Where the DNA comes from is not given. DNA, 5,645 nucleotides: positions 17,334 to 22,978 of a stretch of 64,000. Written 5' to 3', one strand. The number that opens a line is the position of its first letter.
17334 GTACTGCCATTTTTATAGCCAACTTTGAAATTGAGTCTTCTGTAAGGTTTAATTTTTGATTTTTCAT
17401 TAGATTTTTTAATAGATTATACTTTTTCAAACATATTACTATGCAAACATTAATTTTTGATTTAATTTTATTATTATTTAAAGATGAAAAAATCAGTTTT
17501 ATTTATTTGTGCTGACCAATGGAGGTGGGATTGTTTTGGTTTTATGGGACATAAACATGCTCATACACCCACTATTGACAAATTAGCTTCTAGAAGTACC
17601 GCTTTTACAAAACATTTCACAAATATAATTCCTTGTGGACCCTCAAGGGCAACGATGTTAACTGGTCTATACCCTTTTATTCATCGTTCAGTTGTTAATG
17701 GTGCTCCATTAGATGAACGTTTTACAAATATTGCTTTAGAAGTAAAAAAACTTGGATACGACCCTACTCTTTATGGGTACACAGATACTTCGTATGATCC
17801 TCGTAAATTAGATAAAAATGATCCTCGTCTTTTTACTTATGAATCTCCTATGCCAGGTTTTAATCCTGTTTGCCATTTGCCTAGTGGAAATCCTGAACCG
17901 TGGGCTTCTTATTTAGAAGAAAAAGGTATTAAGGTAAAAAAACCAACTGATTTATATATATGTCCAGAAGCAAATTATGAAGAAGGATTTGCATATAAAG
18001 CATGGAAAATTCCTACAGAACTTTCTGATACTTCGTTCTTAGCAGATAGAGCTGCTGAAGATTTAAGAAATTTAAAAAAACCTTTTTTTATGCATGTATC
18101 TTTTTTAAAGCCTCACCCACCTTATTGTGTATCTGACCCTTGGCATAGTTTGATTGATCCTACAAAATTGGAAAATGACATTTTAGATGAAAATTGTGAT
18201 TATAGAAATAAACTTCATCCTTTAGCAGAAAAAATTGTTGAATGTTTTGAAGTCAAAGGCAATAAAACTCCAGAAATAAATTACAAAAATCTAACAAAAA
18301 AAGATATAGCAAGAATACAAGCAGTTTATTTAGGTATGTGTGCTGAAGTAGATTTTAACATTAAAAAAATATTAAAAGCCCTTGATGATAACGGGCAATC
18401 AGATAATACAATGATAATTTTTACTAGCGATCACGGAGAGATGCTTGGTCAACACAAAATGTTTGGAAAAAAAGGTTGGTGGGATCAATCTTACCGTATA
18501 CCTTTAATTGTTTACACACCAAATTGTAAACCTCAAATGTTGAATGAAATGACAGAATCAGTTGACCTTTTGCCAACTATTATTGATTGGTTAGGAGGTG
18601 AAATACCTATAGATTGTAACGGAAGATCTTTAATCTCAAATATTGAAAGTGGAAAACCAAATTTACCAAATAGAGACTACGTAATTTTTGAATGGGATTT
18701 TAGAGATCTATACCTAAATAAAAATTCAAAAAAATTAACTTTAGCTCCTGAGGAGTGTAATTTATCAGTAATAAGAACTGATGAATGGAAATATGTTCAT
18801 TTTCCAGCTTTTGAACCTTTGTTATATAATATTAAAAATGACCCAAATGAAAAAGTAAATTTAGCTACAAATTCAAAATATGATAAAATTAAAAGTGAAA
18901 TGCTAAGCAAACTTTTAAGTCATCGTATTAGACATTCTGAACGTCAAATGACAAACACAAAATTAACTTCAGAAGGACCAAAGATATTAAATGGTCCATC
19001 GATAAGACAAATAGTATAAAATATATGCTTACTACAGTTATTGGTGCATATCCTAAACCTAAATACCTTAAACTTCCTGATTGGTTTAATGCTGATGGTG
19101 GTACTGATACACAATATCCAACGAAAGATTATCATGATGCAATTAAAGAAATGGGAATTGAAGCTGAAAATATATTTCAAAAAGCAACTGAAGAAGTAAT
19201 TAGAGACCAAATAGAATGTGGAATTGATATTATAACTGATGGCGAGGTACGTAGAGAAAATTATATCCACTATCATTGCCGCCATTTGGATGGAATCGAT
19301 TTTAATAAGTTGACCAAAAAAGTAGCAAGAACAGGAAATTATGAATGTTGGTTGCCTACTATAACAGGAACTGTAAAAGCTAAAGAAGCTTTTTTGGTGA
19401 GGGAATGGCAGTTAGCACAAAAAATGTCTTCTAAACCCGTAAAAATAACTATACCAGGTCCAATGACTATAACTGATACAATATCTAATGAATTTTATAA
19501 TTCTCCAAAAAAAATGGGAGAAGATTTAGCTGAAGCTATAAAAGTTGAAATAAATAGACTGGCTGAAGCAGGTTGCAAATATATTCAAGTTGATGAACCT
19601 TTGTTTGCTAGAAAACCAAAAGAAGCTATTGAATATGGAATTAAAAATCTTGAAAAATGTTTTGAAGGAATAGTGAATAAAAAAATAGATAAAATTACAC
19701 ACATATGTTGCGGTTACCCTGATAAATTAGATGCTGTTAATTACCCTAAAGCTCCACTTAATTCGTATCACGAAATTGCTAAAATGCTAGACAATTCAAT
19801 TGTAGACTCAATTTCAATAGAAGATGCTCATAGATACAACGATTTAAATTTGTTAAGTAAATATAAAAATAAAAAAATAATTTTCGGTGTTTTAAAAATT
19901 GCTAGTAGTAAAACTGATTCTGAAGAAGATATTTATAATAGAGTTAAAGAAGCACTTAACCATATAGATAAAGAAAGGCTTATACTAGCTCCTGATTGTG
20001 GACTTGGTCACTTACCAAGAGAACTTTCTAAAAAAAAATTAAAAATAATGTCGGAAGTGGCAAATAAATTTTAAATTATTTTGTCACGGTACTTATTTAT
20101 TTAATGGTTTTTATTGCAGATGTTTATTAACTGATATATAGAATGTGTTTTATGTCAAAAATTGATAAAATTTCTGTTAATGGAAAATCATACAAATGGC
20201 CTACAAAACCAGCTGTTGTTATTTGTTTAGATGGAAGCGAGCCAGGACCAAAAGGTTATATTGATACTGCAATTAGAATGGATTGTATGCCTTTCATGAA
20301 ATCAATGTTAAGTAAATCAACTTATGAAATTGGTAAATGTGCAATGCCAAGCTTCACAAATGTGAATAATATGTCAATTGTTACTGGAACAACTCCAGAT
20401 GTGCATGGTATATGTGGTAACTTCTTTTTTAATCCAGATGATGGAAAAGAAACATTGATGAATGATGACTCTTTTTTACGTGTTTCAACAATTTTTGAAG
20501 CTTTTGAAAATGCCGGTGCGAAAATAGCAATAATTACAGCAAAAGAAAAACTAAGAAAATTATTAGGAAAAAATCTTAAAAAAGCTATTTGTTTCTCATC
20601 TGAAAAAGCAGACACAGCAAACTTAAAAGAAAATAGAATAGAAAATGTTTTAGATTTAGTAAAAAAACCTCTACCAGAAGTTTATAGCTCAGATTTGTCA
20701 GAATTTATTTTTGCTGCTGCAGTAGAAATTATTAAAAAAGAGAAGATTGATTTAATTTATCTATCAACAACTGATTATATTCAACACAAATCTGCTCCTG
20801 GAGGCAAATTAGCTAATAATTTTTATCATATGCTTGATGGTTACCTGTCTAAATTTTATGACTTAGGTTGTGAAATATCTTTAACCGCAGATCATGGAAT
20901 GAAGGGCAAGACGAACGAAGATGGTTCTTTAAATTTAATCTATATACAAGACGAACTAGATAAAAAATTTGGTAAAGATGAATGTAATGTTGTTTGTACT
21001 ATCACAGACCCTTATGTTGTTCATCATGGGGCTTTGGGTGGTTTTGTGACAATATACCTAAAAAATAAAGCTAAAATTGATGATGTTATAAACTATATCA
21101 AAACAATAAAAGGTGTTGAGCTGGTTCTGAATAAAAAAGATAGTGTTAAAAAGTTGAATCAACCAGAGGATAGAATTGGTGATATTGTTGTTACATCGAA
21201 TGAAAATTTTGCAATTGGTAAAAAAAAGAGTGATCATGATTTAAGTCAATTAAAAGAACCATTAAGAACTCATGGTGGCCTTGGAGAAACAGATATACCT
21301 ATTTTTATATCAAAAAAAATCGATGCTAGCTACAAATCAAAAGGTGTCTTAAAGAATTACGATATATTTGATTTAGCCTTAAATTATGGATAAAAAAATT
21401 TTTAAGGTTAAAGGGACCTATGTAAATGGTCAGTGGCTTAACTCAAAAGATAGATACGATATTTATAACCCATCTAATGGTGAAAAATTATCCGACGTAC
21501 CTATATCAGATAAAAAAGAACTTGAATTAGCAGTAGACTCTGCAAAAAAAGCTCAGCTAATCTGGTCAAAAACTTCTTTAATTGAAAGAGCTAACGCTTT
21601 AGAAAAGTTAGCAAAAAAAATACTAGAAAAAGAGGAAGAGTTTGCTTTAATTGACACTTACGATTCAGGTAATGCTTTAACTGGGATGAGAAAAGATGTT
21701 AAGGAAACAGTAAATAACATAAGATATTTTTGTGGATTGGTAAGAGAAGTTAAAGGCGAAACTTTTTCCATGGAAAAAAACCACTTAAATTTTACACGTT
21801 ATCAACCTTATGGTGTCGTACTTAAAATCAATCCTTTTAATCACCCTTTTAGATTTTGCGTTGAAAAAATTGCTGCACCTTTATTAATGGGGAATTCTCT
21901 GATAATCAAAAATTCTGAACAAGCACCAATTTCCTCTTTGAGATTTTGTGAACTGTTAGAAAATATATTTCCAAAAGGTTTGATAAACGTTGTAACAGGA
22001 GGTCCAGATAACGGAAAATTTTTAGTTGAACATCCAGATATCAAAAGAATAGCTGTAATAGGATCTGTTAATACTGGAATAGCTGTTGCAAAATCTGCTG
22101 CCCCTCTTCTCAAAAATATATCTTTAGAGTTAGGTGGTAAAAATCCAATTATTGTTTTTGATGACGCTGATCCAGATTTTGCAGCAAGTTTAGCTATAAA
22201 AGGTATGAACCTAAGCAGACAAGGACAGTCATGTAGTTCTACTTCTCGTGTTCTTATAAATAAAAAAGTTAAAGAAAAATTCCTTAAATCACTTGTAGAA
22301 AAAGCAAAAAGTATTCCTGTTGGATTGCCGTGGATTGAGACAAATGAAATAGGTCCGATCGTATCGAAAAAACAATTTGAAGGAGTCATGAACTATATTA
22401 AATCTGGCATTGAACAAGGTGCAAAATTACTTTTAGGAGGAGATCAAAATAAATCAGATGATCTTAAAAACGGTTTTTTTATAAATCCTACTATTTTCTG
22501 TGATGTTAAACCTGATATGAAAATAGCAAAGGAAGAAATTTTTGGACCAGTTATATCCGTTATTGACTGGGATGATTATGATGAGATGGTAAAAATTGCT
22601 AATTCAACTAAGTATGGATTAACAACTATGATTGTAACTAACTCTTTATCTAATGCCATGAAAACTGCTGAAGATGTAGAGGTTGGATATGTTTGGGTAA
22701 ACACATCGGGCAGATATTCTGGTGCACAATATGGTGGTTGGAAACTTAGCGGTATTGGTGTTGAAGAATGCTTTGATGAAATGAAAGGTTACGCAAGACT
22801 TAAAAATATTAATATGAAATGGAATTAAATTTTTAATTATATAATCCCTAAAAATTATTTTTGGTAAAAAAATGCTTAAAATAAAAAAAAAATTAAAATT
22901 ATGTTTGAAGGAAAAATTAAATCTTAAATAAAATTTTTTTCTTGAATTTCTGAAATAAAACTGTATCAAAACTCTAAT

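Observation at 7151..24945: Candidate undescribed pathway: ABC import and cytoplasmic de-esterification of phosphonate esters feeding a PhnW/ALDH/PhnA route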

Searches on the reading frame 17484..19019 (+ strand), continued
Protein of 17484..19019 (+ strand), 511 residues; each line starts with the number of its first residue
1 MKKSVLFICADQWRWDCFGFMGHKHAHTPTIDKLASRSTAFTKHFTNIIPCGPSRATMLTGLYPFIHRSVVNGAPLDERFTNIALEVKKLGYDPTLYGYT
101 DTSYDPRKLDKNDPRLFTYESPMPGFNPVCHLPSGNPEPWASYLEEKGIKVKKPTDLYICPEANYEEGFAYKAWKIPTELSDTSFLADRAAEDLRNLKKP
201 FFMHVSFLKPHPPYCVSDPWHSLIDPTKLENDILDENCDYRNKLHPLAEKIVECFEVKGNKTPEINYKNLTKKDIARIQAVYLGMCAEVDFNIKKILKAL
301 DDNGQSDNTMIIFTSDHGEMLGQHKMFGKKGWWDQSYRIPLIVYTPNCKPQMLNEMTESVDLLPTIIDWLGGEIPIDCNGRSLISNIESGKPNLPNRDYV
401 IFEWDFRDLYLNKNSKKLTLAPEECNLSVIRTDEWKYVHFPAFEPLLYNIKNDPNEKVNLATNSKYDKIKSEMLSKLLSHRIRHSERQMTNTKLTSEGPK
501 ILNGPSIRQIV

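Call 22: get_annotated_region(hit=H3, flank=9000)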
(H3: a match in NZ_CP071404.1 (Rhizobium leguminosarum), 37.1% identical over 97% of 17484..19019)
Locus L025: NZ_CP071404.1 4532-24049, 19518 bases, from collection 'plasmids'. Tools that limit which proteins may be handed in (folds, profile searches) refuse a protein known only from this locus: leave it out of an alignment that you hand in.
description: Rhizobium leguminosarum strain OyaliB plasmid p5, complete sequence
organism: Rhizobium leguminosarum (NCBI taxid 384)
taxonomy: Bacteria; Pseudomonadota; Alphaproteobacteria; Hyphomicrobiales; Rhizobiaceae; Rhizobium; Rhizobium leguminosarum
host: -; source: lentil; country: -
typing (MOB-suite, as given by PLSDB): non-mobilizable
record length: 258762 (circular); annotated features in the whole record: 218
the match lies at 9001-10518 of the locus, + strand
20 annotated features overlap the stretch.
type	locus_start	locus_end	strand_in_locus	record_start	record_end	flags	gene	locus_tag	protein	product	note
CDS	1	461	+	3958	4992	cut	-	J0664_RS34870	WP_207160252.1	Gfo/Idh/MocA family oxidoreductase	-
CDS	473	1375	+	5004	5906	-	-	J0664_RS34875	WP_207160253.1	sugar phosphate isomerase/epimerase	-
CDS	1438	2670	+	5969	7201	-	-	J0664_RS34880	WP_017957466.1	sugar ABC transporter substrate-binding protein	-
CDS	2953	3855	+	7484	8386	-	-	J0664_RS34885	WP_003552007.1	sugar ABC transporter permease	-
CDS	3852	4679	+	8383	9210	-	-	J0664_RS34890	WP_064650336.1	carbohydrate ABC transporter permease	GO:0008643 - carbohydrate transport [Evidence IEA]; GO:0055085 - transmembrane transport [Evidence IEA]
CDS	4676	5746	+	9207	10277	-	-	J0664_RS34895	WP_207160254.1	ABC transporter ATP-binding protein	-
CDS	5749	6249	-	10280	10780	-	-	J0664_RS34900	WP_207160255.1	nuclear transport factor 2 family protein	-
CDS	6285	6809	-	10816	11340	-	-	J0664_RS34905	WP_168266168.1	nuclear transport factor 2 family protein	-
CDS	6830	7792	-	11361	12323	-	-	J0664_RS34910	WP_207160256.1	alpha/beta hydrolase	-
CDS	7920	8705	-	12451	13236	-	-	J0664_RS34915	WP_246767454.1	AraC family transcriptional regulator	-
CDS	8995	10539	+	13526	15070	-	pehA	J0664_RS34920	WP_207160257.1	phosphoric/sulfuric ester hydrolase PehA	-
CDS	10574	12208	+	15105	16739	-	-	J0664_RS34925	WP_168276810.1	ABC transporter substrate-binding protein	-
CDS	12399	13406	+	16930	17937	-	-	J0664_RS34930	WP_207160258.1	ABC transporter ATP-binding protein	-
CDS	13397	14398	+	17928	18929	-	-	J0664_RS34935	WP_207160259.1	ABC transporter ATP-binding protein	-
CDS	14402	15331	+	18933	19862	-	-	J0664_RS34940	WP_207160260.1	ABC transporter permease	GO:0055085 - transmembrane transport [Evidence IEA]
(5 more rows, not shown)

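Call 23: get_annotated_region(hit=H27, flank=9000)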
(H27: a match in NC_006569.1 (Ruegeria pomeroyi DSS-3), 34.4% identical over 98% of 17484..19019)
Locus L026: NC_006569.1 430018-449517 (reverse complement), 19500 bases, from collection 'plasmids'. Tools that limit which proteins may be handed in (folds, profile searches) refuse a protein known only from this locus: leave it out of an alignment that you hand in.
description: Ruegeria pomeroyi DSS-3 megaplasmid, complete sequence
organism: Ruegeria pomeroyi DSS-3 (NCBI taxid 246200)
taxonomy: Bacteria; Pseudomonadota; Alphaproteobacteria; Rhodobacterales; Roseobacteraceae; Ruegeria; Ruegeria pomeroyi; Ruegeria pomeroyi DSS-3
host: -; source: -; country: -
typing (MOB-suite, as given by PLSDB): non-mobilizable; replicon rep_cluster_95
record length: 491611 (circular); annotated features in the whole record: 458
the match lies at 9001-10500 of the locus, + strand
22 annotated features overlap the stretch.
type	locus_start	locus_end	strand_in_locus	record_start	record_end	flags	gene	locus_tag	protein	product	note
CDS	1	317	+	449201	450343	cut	-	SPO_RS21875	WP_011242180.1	acyl-CoA dehydrogenase family protein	-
CDS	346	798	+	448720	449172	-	-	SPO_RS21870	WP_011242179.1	cupin domain-containing protein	-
CDS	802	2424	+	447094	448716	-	-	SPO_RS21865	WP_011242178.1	AMP-binding protein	-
CDS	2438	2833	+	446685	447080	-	-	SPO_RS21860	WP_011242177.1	RidA family protein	-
CDS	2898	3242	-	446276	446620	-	-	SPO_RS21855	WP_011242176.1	RebB family R body protein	-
CDS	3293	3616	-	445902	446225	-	-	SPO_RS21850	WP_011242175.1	RebB family R body protein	-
CDS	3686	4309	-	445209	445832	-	-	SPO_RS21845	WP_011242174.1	hypothetical protein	-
CDS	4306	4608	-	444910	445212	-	-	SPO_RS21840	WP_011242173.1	hypothetical protein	-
CDS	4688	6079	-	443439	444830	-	-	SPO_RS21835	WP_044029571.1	hypothetical protein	-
CDS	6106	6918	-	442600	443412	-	-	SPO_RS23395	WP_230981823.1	hypothetical protein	-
CDS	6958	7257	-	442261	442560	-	-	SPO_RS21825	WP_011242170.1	RebB family R body protein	-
CDS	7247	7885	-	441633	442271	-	-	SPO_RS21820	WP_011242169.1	RNA polymerase sigma factor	GO:0006352 - DNA-templated transcription initiation [Evidence IEA]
CDS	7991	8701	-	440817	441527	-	-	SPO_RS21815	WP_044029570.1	Crp/Fnr family transcriptional regulator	GO:0006355 - regulation of DNA-templated transcription [Evidence IEA]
CDS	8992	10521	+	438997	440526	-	-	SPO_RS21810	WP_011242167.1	alkaline phosphatase family protein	-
CDS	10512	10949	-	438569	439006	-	-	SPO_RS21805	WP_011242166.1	helix-turn-helix domain-containing protein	-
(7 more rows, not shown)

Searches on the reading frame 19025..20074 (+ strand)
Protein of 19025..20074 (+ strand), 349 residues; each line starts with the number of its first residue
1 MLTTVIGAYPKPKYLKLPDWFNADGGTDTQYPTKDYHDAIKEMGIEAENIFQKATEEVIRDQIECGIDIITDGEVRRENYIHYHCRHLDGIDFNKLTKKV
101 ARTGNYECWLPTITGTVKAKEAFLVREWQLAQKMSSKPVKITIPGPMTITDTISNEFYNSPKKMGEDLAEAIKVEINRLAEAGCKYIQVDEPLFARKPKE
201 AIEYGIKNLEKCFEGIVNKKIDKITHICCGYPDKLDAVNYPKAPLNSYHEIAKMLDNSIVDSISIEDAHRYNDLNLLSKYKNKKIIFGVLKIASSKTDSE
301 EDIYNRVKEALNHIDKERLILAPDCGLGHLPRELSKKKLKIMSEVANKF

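Call 4: search_protein_families(library=pfam, proteins=[window:19025-20074:+])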
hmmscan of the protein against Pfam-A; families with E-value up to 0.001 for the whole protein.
window:19025-20074:+ (349 aa): 3 families
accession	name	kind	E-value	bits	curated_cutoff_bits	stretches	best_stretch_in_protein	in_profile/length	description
PF01717.24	Meth_synt_2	-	6.3e-41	141.2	21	1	45-347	30-323/324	Cobalamin-independent synthase, Catalytic domain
PF08267.18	Meth_synt_1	-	1.3e-05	25.4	27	1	105-202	115-214/313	Cobalamin-independent synthase, N-terminal domain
PF01208.23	URO-D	-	0.00046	19.7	23.9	1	166-347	181-344/346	Uroporphyrinogen decarboxylase (URO-D)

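Call 5: search_protein_families(library=ncbifam, proteins=[window:19025-20074:+], max_evalue=0.00001)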
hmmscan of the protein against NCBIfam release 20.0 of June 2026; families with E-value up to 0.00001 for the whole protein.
window:19025-20074:+ (349 aa): 10 families
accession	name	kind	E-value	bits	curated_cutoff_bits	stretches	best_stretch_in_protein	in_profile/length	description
NF003317.0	PRK04326.1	equivalog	6.6e-61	206.3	406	1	1-347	9-320/340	methionine synthase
NF006589.0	PRK09121.1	equivalog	2.6e-57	194.4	392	1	46-346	35-333/342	methionine synthase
NF002119.0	PRK00957.1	equivalog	4.8e-38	131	258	1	35-348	19-303/306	methionine synthase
TIGR01371.1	met_syn_B12ind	equivalog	1.9e-32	113.2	929.95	1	47-347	457-749/754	5-methyltetrahydropteroyltriglutamate--homocysteine S-methyltransferase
NF003556.0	PRK05222.1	equivalog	2.8e-30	105.9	541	1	48-348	452-743/750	5-methyltetrahydropteroyltriglutamate--homocysteine S-methyltransferase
NF005085.0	PRK06520.1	subfamily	7.2e-20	71.4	313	1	48-328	40-340/368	5-methyltetrahydropteroyltriglutamate--homocysteine S-methyltransferase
NF004875.0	PRK06233.1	equivalog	1e-18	67.3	576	1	47-328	41-344/373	vitamin B12 independent methionine synthase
NF002272.0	PRK01207.1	equivalog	4.4e-18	65.6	399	1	31-344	17-334/343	methionine synthase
NF006350.0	PRK08575.1-4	equivalog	1e-10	41.6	361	1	47-344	33-305/309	5-methyltetrahydropteroyltriglutamate--homocysteine methyltransferase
NF006349.0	PRK08575.1-2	equivalog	1.5e-08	34.3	322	1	48-346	36-317/323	5-methyltetrahydropteroyltriglutamate--homocysteine methyltransferase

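Call 29: search_solved_structures(query=window:19025-20074:+, max_evalue=0.00001, show_alignments=1)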
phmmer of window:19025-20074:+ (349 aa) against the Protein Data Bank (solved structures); distinct sequences matched with E-value up to 0.00001: 12.
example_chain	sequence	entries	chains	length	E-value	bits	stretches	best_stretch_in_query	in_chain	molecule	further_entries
3rpd_A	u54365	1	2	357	7.5e-44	153.7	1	58-344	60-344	Methionine synthase (B12-independent)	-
3ppc_A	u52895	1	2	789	4.1e-21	78.9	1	46-348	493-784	5-methyltetrahydropteroyltriglutamate--homocysteine methyltransferase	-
3pph_A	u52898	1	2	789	4.1e-21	78.9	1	46-348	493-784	5-methyltetrahydropteroyltriglutamate--homocysteine methyltransferase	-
3ppf_A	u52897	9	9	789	4.1e-21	78.9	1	46-348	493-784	5-methyltetrahydropteroyltriglutamate--homocysteine methyltransferase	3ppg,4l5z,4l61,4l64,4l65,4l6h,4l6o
1xpg_A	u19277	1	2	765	1.7e-20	76.9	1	48-327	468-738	5-methyltetrahydropteroyltriglutamate--homocysteine methyltransferase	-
1t7l_A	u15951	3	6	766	1.7e-20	76.9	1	48-327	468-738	5-methyltetrahydropteroyltriglutamate--homocysteine methyltransferase | 5-methyltetrahydropteroyltriglutamate-homocysteine methyltransferase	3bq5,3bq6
1xdj_A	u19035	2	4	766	1.7e-20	76.9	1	48-327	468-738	5-methyltetrahydropteroyltriglutamate--homocysteine methyltransferase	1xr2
2nq5_A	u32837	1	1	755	2.2e-16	63.4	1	48-331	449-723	5-methyltetrahydropteroyltriglutamate--homocysteine methyltransferase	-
3l7r_A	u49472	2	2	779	2.5e-16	63.2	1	48-330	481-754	5-methyltetrahydropteroyltriglutamate--homocysteine methyltransferase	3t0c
1u1h_A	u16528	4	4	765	5.5e-14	55.5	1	53-342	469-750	5-methyltetrahydropteroyltriglutamate--homocysteine methyltransferase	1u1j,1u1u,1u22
4ztx_A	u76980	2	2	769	1.2e-13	54.4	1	46-346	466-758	Cobalamin-Independent Methionine synthase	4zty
1ypx_A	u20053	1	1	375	1.2e-09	41.3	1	46-328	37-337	putative vitamin-B12 independent methionine synthase family protein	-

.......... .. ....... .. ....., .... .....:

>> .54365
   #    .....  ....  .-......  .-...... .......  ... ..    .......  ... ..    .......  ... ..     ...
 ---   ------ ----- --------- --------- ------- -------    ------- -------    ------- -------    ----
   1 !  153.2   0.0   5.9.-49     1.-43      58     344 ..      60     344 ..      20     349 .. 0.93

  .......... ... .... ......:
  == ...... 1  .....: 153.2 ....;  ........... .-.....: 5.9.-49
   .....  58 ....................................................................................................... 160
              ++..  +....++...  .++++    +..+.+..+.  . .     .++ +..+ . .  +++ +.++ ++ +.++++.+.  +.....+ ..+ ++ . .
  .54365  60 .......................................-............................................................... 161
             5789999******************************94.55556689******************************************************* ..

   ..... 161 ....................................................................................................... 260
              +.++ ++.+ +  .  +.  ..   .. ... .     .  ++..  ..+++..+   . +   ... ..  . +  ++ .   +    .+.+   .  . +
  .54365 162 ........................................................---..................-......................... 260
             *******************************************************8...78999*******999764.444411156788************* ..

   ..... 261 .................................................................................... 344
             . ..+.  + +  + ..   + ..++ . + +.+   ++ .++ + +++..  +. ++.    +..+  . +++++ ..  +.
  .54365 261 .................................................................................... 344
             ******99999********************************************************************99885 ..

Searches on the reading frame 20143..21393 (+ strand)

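Call 4: search_protein_families(library=pfam, proteins=[window:20143-21393:+])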
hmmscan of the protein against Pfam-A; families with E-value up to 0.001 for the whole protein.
window:20143-21393:+ (416 aa): 1 family
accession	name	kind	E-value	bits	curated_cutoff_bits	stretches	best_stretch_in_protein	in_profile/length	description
PF01663.27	Phosphodiest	-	4e-25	89.6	23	1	25-379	2-341/342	Type I phosphodiesterase / nucleotide pyrophosphatase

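Call 5: search_protein_families(library=ncbifam, proteins=[window:20143-21393:+], max_evalue=0.00001)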
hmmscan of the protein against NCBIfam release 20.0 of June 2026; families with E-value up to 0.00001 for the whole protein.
window:20143-21393:+ (416 aa): 2 families
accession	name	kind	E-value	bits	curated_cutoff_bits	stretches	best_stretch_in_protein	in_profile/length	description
TIGR02335.1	hydr_PhnA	equivalog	2.7e-148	494.4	407.55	1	10-414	1-405/408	phosphonoacetate hydrolase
NF042991.1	alk_phos_PafA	equivalog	2.4e-06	26.2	650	0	68-110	83-125/554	alkaline phosphatase PafA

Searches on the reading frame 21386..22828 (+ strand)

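Call 4: search_protein_families(library=pfam, proteins=[window:21386-22828:+])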
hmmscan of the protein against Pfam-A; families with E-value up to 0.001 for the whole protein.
window:21386-22828:+ (480 aa): 1 family
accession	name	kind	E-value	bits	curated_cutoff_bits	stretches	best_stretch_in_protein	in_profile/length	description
PF00171.27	Aldedh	-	1.8e-145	485.5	23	1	17-475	1-461/461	Aldehyde dehydrogenase family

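Call 5: search_protein_families(library=ncbifam, proteins=[window:21386-22828:+], max_evalue=0.00001)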
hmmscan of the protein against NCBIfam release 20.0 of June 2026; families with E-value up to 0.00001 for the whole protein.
window:21386-22828:+ (480 aa): 41 families (the best 25 are shown)
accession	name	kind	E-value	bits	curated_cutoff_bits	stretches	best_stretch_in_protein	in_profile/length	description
TIGR01804.1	BADH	equivalog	2.4e-125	418.7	668.6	1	12-473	1-467/467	betaine-aldehyde dehydrogenase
NF009725.0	PRK13252.1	equivalog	1.5e-123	412.9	593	1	7-477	5-479/488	betaine-aldehyde dehydrogenase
TIGR02299.1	HpaE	equivalog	4.1e-115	385.1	638.35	1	11-477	3-476/488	5-carboxymethyl-2-hydroxymuconate semialdehyde dehydrogenase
NF010000.0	PRK13473.1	subfamily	2.2e-108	362.9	615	1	11-478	5-473/475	aminobutyraldehyde dehydrogenase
NF042993.1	AlphKGSA_gudD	equivalog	7.6e-106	354.7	770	1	11-457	6-459/481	alpha-ketoglutaric semialdehyde dehydrogenase GucD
NF050026.1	AcaldDHExaC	equivalog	3.1e-105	352.7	900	1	10-476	17-492/503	acetaldehyde dehydrogenase ExaC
NF040648.1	lactal_redase_Meth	equivalog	3.5e-104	349.4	650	1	12-474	2-459/463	lactaldehyde dehydrogenase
TIGR03216.1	OH_muco_semi_DH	equivalog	4.7e-99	332.2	693.25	1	11-478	3-480/481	2-hydroxymuconic semialdehyde dehydrogenase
NF052305.1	DioxValDhHalo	equivalog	5.7e-97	325.6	750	1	9-455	5-457/483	2,5-dioxovalerate dehydrogenase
NF045735.1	PaDhStyDPseudo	equivalog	8.7e-96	321.5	850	1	12-477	6-481/483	phenylacetaldehyde dehydrogenase StyD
NF002852.0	PRK03137.1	subfamily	1.9e-93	314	648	1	12-457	40-491/514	L-glutamate gamma-semialdehyde dehydrogenase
NF045736.1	PaDhStyDRhodo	equivalog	2.8e-93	313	800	1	11-465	5-465/479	phenylacetaldehyde dehydrogenase StyD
NF007497.0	PRK10090.1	equivalog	1.8e-90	304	500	1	8-466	6-466/480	aldehyde dehydrogenase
TIGR01780.1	SSADH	subfamily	1e-88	298.2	646.35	1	26-471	1-446/448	succinate-semialdehyde dehydrogenase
NF006916.0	PRK09407.1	equivalog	1.8e-86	290.8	521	1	20-476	32-491/526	succinic semialdehyde dehydrogenase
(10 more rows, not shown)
